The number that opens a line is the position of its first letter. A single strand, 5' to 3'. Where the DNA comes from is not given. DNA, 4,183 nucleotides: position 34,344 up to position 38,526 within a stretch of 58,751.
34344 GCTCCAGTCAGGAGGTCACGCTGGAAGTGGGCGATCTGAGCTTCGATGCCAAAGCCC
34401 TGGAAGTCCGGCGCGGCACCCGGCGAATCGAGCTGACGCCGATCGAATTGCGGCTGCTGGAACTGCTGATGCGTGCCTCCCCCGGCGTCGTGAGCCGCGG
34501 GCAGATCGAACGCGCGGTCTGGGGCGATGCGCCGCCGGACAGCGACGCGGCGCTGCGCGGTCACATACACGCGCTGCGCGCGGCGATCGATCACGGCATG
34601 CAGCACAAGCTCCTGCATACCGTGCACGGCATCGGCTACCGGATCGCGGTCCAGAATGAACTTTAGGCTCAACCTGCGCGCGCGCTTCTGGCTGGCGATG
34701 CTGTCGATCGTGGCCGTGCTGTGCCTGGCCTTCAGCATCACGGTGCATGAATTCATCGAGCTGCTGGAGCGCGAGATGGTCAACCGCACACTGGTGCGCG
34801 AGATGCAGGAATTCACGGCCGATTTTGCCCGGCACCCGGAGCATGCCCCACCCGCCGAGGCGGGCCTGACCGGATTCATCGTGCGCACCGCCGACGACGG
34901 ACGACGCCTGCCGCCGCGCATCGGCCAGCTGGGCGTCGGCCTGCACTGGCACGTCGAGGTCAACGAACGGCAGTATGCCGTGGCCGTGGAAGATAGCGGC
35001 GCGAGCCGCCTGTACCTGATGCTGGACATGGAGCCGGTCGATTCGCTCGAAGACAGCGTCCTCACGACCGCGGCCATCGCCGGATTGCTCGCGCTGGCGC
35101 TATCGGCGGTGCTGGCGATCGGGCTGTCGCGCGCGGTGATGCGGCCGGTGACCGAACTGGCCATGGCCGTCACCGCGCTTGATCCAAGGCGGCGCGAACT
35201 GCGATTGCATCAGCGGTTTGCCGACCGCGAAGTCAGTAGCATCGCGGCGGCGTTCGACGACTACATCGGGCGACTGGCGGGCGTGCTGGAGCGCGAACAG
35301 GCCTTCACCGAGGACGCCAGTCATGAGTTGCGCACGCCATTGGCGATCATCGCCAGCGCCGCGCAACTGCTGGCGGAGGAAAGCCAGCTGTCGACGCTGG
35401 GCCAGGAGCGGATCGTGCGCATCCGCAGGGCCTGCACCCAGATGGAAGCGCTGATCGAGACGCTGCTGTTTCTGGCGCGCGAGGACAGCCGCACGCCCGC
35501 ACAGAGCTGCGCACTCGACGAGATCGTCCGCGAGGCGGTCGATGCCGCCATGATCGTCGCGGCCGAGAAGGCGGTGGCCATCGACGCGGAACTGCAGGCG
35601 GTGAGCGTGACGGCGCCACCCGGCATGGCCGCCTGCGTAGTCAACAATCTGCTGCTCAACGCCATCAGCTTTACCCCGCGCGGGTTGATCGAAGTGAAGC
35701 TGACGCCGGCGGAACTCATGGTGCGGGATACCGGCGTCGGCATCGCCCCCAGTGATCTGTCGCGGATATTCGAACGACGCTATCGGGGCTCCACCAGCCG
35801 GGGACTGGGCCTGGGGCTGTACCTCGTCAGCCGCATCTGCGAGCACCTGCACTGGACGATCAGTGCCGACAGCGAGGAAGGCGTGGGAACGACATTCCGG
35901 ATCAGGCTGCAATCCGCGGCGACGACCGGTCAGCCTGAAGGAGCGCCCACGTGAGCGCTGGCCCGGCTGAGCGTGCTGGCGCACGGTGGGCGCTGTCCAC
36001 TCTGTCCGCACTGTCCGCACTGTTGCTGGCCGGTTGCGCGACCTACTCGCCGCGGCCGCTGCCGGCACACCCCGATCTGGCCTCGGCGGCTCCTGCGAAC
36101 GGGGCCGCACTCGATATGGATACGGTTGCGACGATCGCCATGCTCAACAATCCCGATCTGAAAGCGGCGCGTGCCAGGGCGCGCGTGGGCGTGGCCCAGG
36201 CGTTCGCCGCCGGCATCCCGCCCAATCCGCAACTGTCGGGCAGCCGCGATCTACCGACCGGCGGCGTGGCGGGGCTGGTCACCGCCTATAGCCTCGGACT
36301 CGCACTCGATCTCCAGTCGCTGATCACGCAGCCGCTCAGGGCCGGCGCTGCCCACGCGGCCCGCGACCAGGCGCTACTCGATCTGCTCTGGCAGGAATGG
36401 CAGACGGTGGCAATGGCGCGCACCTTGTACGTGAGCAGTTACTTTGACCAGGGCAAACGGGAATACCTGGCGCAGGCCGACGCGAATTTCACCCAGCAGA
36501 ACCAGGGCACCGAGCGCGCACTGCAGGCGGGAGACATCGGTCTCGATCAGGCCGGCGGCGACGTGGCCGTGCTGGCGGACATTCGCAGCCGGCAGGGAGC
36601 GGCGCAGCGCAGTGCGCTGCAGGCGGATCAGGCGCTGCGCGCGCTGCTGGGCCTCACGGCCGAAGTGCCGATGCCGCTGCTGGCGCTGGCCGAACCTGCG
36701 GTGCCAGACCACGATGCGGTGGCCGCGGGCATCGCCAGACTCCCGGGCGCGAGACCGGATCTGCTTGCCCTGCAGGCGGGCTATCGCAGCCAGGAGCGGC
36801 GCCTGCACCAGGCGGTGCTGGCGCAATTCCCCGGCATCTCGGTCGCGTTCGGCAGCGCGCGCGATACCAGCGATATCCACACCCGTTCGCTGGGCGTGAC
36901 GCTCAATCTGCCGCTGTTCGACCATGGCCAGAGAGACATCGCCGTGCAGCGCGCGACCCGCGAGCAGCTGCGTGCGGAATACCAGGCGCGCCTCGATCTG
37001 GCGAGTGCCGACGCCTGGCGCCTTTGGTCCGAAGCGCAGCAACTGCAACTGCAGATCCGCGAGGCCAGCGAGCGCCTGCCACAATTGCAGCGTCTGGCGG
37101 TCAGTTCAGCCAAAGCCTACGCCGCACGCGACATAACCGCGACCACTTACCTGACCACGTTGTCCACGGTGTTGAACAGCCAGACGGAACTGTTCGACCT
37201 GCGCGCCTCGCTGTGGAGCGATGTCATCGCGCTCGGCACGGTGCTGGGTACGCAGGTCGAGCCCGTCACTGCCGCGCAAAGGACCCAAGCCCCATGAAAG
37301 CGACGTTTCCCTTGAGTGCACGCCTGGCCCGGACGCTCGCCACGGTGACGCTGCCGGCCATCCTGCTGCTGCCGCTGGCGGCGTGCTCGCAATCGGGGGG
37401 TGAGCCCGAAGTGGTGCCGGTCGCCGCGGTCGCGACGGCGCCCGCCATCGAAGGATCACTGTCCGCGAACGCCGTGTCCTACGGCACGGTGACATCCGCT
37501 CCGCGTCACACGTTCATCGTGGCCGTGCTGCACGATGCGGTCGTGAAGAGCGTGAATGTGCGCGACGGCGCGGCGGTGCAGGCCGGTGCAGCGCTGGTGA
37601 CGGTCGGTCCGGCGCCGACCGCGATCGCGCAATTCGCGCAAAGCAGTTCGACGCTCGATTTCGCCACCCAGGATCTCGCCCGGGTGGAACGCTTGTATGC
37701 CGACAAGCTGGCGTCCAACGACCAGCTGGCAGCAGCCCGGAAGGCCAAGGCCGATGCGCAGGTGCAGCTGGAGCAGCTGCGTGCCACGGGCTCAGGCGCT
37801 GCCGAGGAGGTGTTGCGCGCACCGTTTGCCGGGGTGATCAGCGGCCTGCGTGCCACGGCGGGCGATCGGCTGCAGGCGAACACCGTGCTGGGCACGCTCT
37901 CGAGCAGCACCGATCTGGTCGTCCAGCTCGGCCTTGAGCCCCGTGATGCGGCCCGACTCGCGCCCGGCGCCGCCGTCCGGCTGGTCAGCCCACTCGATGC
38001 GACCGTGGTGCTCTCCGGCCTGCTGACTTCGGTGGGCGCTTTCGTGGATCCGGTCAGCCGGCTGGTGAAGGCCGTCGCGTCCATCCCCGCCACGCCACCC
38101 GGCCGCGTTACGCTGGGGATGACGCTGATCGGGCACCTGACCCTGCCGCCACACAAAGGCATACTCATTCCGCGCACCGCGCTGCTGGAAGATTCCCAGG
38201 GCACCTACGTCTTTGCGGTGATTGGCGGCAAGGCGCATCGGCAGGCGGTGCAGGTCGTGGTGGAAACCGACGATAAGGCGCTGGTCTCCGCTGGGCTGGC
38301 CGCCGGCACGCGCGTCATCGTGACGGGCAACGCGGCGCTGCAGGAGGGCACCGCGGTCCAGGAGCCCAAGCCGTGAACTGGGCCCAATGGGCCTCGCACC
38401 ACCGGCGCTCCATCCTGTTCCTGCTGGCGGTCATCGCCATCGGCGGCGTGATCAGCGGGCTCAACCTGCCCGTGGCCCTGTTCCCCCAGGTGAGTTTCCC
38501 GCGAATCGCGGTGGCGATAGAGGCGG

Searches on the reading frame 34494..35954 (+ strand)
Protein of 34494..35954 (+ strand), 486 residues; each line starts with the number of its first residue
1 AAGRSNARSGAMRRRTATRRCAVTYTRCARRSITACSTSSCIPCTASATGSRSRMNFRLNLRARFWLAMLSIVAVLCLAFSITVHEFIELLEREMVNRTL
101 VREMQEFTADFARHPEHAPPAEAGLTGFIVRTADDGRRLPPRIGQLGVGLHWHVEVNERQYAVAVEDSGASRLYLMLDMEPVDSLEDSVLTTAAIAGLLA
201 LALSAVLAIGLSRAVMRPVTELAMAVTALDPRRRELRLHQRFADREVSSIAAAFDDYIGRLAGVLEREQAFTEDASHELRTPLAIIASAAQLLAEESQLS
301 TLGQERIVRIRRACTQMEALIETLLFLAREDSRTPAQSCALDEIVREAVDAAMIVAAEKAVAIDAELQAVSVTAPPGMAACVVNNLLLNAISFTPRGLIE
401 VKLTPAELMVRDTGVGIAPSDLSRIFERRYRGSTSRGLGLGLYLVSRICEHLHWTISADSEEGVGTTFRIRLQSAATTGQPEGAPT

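Call 97: search_protein_families(library=pfam, proteins=[window:34494-35954:+], max_evalue=0.0001)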
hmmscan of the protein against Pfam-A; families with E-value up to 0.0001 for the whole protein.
window:34494-35954:+ (486 aa): 2 families
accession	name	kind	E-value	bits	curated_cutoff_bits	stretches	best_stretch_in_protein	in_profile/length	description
PF02518.31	HATPase_c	-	9.2e-21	74.8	26.4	1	382-473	9-108/111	Histidine kinase-, DNA gyrase B-, and HSP90-like ATPase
PF00512.31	HisKA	-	1.1e-13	51.4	26.9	1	269-332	3-65/66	His Kinase A (phospho-acceptor) domain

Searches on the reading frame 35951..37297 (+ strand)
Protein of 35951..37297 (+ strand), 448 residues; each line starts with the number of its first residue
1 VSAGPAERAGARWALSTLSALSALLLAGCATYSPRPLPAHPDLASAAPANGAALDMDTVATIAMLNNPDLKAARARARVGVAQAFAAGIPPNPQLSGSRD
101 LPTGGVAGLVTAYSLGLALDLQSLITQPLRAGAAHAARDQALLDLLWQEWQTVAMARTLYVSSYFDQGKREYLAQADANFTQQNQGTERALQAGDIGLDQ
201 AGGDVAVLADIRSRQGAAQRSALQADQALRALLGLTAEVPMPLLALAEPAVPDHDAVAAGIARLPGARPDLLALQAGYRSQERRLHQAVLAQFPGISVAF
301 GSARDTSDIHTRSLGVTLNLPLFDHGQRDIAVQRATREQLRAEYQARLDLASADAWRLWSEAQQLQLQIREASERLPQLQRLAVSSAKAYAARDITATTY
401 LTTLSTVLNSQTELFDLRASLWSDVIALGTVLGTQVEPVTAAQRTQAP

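Call 10: search_protein_families(library=pfam, proteins=[window:35951-37297:+], max_evalue=0.00001)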
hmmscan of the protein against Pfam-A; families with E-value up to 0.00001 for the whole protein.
window:35951-37297:+ (448 aa): 1 family
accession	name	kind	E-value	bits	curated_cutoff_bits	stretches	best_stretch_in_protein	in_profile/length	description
PF02321.23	OEP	-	2.9e-20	73.3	22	2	268-432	12-186/187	Outer membrane efflux protein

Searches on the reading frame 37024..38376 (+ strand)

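Call 10: search_protein_families(library=pfam, proteins=[window:37024-38376:+], max_evalue=0.00001)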
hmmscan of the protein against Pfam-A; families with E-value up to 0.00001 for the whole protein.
window:37024-38376:+ (450 aa): 2 families
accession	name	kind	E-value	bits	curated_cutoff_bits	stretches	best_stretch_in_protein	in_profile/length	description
PF13437.12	HlyD_3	-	2.5e-10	41.5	22.2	1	263-357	1-96/106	HlyD family secretion protein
PF16576.10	HlyD_D23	-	3.6e-09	36.7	30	1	152-350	8-197/214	Barrel-sandwich domain of CusB or HlyD membrane-fusion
